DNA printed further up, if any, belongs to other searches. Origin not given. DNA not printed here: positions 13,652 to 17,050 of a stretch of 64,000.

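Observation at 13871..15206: Eight tandem 56-residue DUF4214-like repeats forming the N-terminal half of a capsule-locus enzyme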

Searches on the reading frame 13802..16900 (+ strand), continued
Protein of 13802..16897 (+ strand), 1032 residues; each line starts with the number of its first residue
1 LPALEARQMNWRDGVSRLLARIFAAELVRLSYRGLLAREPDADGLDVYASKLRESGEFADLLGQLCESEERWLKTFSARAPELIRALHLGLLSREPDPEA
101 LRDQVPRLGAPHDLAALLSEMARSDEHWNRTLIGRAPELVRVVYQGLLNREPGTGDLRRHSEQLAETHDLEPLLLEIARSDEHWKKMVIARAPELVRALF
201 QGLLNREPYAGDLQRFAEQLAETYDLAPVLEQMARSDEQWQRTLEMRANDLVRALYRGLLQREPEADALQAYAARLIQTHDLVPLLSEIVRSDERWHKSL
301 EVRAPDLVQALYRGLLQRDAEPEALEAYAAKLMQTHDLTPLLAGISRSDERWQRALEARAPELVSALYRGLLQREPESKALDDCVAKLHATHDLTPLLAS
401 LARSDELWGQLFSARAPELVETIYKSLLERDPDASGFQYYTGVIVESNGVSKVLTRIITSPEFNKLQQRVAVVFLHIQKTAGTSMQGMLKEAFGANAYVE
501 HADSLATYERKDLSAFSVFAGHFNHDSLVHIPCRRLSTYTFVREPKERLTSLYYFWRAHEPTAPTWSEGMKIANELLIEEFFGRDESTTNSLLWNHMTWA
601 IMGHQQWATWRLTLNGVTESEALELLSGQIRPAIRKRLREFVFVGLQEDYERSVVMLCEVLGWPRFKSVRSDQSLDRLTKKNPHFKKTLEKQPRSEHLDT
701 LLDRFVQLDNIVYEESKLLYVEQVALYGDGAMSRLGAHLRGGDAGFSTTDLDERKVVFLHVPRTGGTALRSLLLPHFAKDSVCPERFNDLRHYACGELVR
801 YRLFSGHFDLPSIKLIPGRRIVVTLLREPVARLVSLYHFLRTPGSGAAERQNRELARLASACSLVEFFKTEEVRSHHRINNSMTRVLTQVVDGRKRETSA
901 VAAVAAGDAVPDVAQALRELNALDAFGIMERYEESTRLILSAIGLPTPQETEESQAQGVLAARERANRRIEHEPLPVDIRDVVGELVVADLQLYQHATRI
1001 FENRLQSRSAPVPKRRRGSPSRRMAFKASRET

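Call 23: find_encoding_contigs(protein=window:13826-16900:+, flank=10000, max_places=6)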
Protein window:13826-16900:+ (1024 aa): 11 contigs read that carry it; 6 places shown.
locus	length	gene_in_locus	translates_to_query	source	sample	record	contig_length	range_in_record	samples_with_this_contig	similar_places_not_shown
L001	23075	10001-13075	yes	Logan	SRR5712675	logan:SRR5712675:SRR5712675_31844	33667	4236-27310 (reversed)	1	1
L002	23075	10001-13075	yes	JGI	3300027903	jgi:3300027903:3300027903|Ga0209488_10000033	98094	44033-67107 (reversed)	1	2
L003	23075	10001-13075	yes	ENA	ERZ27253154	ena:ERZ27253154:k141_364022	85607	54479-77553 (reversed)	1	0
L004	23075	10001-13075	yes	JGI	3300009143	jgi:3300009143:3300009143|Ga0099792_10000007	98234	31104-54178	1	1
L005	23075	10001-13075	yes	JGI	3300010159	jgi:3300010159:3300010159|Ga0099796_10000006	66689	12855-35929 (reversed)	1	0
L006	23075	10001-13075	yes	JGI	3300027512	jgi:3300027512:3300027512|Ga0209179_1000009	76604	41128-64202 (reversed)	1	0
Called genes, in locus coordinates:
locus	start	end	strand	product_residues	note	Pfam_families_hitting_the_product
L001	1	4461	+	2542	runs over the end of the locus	PF00109:ketoacyl-synt, PF02801:Ketoacyl-synt_C, PF16197:KAsynt_C_assoc, PF00698:Acyl_transf_1, PF21089:PKS_DH_N, PF14765:PS-DH, PF00107:ADH_zinc_N, PF13602:ADH_zinc_N_2, +8 more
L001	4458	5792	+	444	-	PF00155:Aminotran_1_2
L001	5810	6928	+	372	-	-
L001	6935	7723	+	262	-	PF01061:ABC2_membrane (weak)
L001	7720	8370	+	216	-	PF00005:ABC_tran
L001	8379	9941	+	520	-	PF00534:Glycos_transf_1, PF13692:Glyco_trans_1_4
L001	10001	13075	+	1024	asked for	PF08811:DUF1800 (faint), PF13946:DUF4214 (weak), PF03567:Sulfotransfer_2 (weak)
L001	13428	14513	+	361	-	PF13946:DUF4214 (faint), PF03567:Sulfotransfer_2 (weak)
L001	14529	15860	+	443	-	PF16317:Glyco_hydro_99 (faint)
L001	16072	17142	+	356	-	PF13489:Methyltransf_23, PF13847:Methyltransf_31, PF08241:Methyltransf_11, PF08242:Methyltransf_12, PF13649:Methyltransf_25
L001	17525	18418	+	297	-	PF08885:GSCFA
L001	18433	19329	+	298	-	PF18588:WcbI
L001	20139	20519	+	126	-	-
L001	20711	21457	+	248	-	PF05050:Methyltransf_21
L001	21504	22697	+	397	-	PF10531:SLBB (faint), PF02563:Poly_export, PF22461:SLBB_2 (weak)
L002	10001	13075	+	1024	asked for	PF08811:DUF1800 (faint), PF13946:DUF4214 (weak), PF03567:Sulfotransfer_2 (weak)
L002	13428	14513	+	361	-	PF13946:DUF4214 (faint), PF03567:Sulfotransfer_2 (weak)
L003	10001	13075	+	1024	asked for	PF08811:DUF1800 (faint), PF13946:DUF4214 (weak), PF03567:Sulfotransfer_2 (weak)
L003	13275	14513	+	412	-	PF13946:DUF4214 (faint), PF03567:Sulfotransfer_2 (weak)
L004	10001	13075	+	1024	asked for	PF08811:DUF1800 (faint), PF13946:DUF4214 (weak), PF03567:Sulfotransfer_2 (weak)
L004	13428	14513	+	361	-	PF13946:DUF4214 (faint), PF03567:Sulfotransfer_2 (weak)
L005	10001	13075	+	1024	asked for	PF08811:DUF1800 (faint), PF13946:DUF4214 (weak), PF03567:Sulfotransfer_2 (weak)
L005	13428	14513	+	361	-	PF13946:DUF4214 (faint), PF03567:Sulfotransfer_2 (weak)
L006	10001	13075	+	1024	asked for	PF08811:DUF1800 (faint), PF13946:DUF4214 (weak), PF03567:Sulfotransfer_2 (weak)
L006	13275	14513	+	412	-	PF13946:DUF4214 (faint), PF03567:Sulfotransfer_2 (weak)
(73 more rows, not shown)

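Call 28: find_encoding_contigs(protein=P0001, flank=5000, max_places=4)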
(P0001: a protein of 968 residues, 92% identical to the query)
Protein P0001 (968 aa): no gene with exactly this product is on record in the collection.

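Call 30: predict_structure(alignment_id=A2)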
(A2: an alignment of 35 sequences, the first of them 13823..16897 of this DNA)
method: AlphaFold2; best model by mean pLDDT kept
length: 1025 residues; sequences in the alignment: 35
mean_pLDDT: 78.5   pTM: 0.40
mean pLDDT of the five models: 78.5, 76.7, 76.6, 76.0, 74.9
residues with pLDDT >= 90: 201; 70-90: 617; 50-70: 122; < 50: 85
segments of 3 or more residues with pLDDT < 50: 1-3, 724-738, 838-843, 886-901, 945-966, 1003-1025
pLDDT, mean of each block of 10 residues (from residue 1): 60 85 86 87 87 82 79 82 81 82 70 74 74 69 74 80 66 57 68 59 72 68 59 69 79 79 84 76 75 81 84 86 83 79 81 88 88 87 84 83 84 84 84 88 86 78 89 86 91 90 84 94 84 95 94 90 92 90 89 95 91 89 96 95 89 87 78 86 83 92 96 84 43 42 77 76 83 77 65 83 83 89 86 63 65 83 83 87 53 40 74 90 86 86 52 46 53 84 92 88 41 37 38
secondary structure, 60 per line:
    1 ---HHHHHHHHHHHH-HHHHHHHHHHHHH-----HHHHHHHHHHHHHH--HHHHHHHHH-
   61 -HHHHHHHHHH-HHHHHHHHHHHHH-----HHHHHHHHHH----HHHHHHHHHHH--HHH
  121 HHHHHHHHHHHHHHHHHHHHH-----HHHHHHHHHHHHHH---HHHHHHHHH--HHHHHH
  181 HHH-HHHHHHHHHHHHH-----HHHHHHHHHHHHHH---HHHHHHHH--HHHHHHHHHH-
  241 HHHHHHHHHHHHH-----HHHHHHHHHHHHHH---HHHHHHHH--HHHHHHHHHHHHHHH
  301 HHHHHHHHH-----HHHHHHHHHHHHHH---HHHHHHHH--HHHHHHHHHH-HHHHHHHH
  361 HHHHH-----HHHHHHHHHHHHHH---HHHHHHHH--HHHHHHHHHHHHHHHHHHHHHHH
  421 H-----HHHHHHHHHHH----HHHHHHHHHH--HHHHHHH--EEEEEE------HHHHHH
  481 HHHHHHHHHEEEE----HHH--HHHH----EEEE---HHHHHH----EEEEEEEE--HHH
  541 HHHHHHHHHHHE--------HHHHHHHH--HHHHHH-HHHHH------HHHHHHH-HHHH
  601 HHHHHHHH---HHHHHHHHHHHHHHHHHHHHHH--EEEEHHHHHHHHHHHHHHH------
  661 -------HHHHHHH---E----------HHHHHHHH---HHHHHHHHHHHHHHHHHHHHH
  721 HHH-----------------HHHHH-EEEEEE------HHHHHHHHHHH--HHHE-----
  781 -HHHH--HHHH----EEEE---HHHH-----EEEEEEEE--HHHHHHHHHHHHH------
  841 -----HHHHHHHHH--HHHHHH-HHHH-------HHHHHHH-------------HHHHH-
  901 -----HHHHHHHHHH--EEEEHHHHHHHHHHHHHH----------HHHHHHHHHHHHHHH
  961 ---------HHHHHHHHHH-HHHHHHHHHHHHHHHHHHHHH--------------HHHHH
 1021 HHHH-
elements in order (helices of 4 or more, strands of 3 or more residues): H4-15 H17-29 H35-48 H51-59 H62-71 H73-85 H91-100 H105-115 H118-141 H147-160 H164-172 H175-183 H185-197 H203-216 H220-227 H230-239 H241-253 H259-272 H276-283 H286-309 H315-328 H332-339 H342-351 H353-365 H371-384 H388-395 H398-421 H427-437 H442-451 H454-460 E463-468 H475-489 E490-493 H503-506 E511-514 H518-523 E528-535 H538-551 H561-568 H571-576 H578-582 H589-595 H597-608 H612-633 E636-639 H640-654 H668-674 H689-696 H700-723 H741-745 E747-752 H759-769 H782-785 H788-791 E796-799 H803-806 E812-819 H822-834 H846-854 H857-862 H864-867 H875-881 H895-899 H906-915 E918-921 H922-935 H946-960 H970-979 H981-1001 H1016-1024

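Call 38: fold_search(model_id=the predicted structure, library=pdb)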
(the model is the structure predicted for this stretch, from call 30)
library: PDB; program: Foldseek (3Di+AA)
matches with E <= 10: 273; with E <= 0.001: 6
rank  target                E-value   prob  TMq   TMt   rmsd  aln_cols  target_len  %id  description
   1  4ndz_B                9.1e-05  1.00  0.17  0.26  11.5       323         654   17  Structure of Maltose Binding Protein fusion to 2-O-Sulfotransferase with bound heptasaccharide and PAP (released 2014-03-19)
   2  4ndz_C                9.1e-05  1.00  0.18  0.27  22.4       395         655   17  Structure of Maltose Binding Protein fusion to 2-O-Sulfotransferase with bound heptasaccharide and PAP (released 2014-03-19)
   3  4ndz_A                1.5e-04  1.00  0.17  0.52   7.4       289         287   18  Structure of Maltose Binding Protein fusion to 2-O-Sulfotransferase with bound heptasaccharide and PAP (released 2014-03-19)
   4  5t05_B                2.4e-04  1.00  0.18  0.26  22.0       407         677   17  Crystal structure of heparan sulfate 6-O-sulfotransferase with bound PAP and IdoA2S containing hexasaccharide substrat (released 2017-02-01)
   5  5t03_B                2.8e-04  1.00  0.18  0.26  22.7       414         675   17  Crystal structure of heparan sulfate 6-O-sulfotransferase with bound PAP and glucuronic acid containing hexasaccharide (released 2017-02-01)
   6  3f5f_A                4.7e-04  1.00  0.17  0.25  19.9       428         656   17  Crystal structure of heparan sulfate 2-O-sulfotransferase from gallus gallus as a maltose binding protein fusion. (released 2008-12-16)
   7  5t03_A                1.5e-03  1.00  0.17  0.26  16.6       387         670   16  Crystal structure of heparan sulfate 6-O-sulfotransferase with bound PAP and glucuronic acid containing hexasaccharide (released 2017-02-01)
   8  5x2b_L                3.9e-02  0.96  0.12  0.35  13.8       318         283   11  Crystal structure of mouse sulfotransferase SULT7A1 complexed with PAP (released 2018-03-28)
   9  1j99                  4.7e-02  0.87  0.11  0.31  13.6       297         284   15  CRYSTAL STRUCTURE OF HUMAN DEHYDROEPIANDROSTERONE SULFOTRANSFERASE IN COMPLEX WITH SUBSTRATE (released 2002-05-24)
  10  8ccy                  7.8e-02  0.66  0.17  0.22  20.4       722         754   11  Human heparan sulfate N-deacetylase-N-sulfotransferase 1 in complex with calcium and 3'-phosphoadenosine-5'-phosphosulfa (released 2024-02-07)
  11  5x2b_J                1.0e-01  0.94  0.12  0.36   9.7       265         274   10  Crystal structure of mouse sulfotransferase SULT7A1 complexed with PAP (released 2018-03-28)
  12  8xjp                  1.6e-01  0.72  0.12  0.32  13.4       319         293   14  Crystal structure of a sulfotransferase S4 in complex with PAP and 2-Phe-br (released 2024-12-25)
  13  9ria_A                1.6e-01  0.10  0.06  0.06  32.1       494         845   12  Cryo-EM structure of tomato NRC3-AVRcap1b complex (released 2025-07-23)
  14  6xkg_A                1.7e-01  0.93  0.14  0.43   9.2       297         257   12  Crystal structure of 3-O-Sulfotransferase isoform 3 in complex with 8mer oligosaccharide with 6S sulfation (released 2021-06-23)
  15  7mi6                  2.0e-01  0.07  0.09  0.05  43.2      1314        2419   11  Yeast dynein motor domain in the presence of a pyrazolo-pyrimidinone-based compound, Model 1 (released 2021-05-26)
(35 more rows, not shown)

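Call 43: find_encoding_contigs(protein=P0014, flank=10000, max_places=1)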
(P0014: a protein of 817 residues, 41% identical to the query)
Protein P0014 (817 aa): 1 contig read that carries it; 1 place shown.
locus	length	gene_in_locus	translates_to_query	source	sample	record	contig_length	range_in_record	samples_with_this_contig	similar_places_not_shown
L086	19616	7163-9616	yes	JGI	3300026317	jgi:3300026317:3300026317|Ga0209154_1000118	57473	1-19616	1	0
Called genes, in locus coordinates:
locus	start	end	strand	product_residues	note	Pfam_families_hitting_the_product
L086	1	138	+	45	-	?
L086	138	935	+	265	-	PF01061:ABC2_membrane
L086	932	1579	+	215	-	PF00005:ABC_tran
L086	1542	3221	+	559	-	PF13439:Glyco_transf_4 (weak), PF00534:Glycos_transf_1, PF13692:Glyco_trans_1_4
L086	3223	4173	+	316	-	PF13489:Methyltransf_23, PF08241:Methyltransf_11, PF08242:Methyltransf_12, PF13649:Methyltransf_25, PF13847:Methyltransf_31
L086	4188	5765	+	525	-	PF13946:DUF4214 (weak)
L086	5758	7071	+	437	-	-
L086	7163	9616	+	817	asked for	PF02706:Wzz (faint), PF03096:Ndr (faint), PF08811:DUF1800 (faint), PF13946:DUF4214 (faint), PF12318:FAD-SLDH (faint), PF00427:PBS_linker_poly (weak), PF03567:Sulfotransfer_2 (weak)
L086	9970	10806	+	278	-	PF02563:Poly_export, PF10531:SLBB (faint), PF22461:SLBB_2 (weak)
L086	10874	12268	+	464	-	PF13489:Methyltransf_23 (weak), PF08241:Methyltransf_11, PF08242:Methyltransf_12, PF13649:Methyltransf_25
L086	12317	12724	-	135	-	PF04993:TfoX_N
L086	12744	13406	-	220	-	-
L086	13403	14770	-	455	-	PF00072:Response_reg, PF00158:Sigma54_activat, PF14532:Sigma54_activ_2, PF25601:AAA_lid_14, PF02954:HTH_8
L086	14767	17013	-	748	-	PF00672:HAMP, PF08448:PAS_4 (weak), PF00512:HisKA, PF02518:HATPase_c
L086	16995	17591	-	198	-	PF14334:DUF4390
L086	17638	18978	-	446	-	PF01029:NusB, PF22458:RsmF-B_ferredox, PF01728:FtsJ (weak), PF01189:Methyltr_RsmB-F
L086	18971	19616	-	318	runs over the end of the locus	PF00551:Formyl_trans_N, PF02911:Formyl_trans_C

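Call 44: find_encoding_contigs(protein=P0003, flank=10000, max_places=1)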
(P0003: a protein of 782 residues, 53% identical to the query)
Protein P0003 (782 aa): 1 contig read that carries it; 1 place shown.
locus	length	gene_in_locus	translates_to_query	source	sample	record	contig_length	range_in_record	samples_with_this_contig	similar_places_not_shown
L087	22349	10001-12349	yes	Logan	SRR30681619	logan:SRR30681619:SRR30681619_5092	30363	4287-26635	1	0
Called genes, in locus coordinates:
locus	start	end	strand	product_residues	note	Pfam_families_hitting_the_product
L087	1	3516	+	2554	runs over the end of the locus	PF00109:ketoacyl-synt, PF02801:Ketoacyl-synt_C, PF16197:KAsynt_C_assoc, PF22621:CurL-like_PKS_C, PF00698:Acyl_transf_1, PF21089:PKS_DH_N, PF14765:PS-DH, PF08240:ADH_N, +7 more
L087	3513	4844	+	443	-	PF00155:Aminotran_1_2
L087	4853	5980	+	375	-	-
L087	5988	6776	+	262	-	PF01061:ABC2_membrane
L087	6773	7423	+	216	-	PF00005:ABC_tran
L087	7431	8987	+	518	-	PF00534:Glycos_transf_1, PF13692:Glyco_trans_1_4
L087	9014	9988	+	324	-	PF13489:Methyltransf_23, PF08241:Methyltransf_11, PF08242:Methyltransf_12, PF13649:Methyltransf_25, PF13847:Methyltransf_31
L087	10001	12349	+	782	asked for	PF13946:DUF4214 (faint), PF03567:Sulfotransfer_2 (faint), PF00685:Sulfotransfer_1 (faint)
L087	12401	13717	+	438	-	-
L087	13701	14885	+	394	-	PF02563:Poly_export, PF10531:SLBB (weak), PF22461:SLBB_2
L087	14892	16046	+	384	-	PF20706:GT4-conflict, PF00534:Glycos_transf_1, PF13692:Glyco_trans_1_4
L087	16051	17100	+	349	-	PF05159:Capsule_synth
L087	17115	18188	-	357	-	PF04339:FemAB_like (weak)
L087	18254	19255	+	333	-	PF01073:3Beta_HSD, PF01370:Epimerase, PF02719:Polysacc_synt_2 (weak), PF04321:RmlD_sub_bind, PF05368:NmrA, PF13460:NAD_binding_10, PF16363:GDP_Man_Dehyd, PF07993:NAD_binding_4, +1 more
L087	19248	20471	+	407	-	PF05159:Capsule_synth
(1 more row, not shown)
